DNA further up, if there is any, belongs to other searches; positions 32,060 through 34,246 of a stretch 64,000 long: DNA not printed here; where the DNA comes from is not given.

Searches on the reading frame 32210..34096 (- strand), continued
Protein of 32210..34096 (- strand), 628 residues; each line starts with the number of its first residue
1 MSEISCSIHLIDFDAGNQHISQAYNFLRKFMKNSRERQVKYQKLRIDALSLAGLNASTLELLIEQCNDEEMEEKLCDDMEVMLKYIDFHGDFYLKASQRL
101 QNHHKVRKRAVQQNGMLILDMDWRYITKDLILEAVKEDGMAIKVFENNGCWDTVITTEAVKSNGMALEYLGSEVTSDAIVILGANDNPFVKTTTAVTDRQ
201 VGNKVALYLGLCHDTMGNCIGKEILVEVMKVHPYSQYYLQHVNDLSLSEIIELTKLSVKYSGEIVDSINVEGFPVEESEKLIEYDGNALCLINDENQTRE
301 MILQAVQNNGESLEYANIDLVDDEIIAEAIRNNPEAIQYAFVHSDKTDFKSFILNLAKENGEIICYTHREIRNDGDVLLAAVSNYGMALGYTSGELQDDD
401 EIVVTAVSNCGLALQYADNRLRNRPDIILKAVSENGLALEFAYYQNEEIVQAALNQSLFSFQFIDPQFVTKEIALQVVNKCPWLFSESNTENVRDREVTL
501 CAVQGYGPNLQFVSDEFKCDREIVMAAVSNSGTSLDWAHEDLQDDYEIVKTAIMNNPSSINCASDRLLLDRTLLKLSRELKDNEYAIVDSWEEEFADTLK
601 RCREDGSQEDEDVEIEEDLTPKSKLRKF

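Call 72: list_cluster_members(proteins=[P0001, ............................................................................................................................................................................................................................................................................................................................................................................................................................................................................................, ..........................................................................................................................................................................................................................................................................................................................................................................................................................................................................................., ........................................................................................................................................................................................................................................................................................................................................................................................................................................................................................, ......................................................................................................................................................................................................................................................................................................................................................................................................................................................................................, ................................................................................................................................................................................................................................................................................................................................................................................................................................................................, P0002, P0015, P0025, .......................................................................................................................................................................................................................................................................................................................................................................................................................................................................])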
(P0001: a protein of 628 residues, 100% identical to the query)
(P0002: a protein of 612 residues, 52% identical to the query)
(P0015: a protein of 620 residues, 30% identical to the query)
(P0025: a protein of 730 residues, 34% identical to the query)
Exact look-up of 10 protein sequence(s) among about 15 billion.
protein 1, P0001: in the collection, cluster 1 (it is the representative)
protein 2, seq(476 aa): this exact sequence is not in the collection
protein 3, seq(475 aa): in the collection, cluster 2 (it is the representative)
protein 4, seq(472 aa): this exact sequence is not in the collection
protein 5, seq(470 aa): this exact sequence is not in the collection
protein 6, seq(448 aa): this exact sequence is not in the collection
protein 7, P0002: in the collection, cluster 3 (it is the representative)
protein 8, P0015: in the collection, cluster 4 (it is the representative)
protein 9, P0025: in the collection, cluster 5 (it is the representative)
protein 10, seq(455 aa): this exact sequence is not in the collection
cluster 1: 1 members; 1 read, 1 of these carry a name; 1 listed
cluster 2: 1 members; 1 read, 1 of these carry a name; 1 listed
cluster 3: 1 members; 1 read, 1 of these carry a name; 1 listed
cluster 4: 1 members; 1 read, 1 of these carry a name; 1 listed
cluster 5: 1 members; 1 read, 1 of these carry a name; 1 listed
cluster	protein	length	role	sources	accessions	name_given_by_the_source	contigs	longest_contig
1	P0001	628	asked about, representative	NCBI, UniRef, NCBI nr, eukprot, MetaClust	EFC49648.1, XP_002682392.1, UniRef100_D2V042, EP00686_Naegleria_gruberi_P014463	predicted protein [Naegleria gruberi] | Predicted protein n=1 Tax=Naegleria gruberi TaxID=5762 RepID=D2V042_NAEGR | uncharacterized protein NAEGRDRAFT_62162 [Naegleria gruberi]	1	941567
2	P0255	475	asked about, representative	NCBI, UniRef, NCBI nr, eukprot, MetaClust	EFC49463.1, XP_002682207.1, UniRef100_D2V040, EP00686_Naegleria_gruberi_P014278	predicted protein [Naegleria gruberi] | Predicted protein n=1 Tax=Naegleria gruberi TaxID=5762 RepID=D2V040_NAEGR | uncharacterized protein NAEGRDRAFT_62160 [Naegleria gruberi]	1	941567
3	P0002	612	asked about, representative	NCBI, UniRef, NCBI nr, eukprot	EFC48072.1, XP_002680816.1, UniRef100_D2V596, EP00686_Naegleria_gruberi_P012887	predicted protein [Naegleria gruberi] | Predicted protein n=1 Tax=Naegleria gruberi TaxID=5762 RepID=D2V596_NAEGR | uncharacterized protein NAEGRDRAFT_46815 [Naegleria gruberi]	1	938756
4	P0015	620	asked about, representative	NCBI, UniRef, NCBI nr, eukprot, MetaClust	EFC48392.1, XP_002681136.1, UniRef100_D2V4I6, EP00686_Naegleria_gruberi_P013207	predicted protein [Naegleria gruberi] | Predicted protein n=1 Tax=Naegleria gruberi TaxID=5762 RepID=D2V4I6_NAEGR | uncharacterized protein NAEGRDRAFT_63743 [Naegleria gruberi]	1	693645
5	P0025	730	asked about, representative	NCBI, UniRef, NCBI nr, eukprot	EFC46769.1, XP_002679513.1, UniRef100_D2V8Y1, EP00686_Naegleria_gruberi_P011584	predicted protein [Naegleria gruberi] | Predicted protein n=1 Tax=Naegleria gruberi TaxID=5762 RepID=D2V8Y1_NAEGR | uncharacterized protein NAEGRDRAFT_65322 [Naegleria gruberi]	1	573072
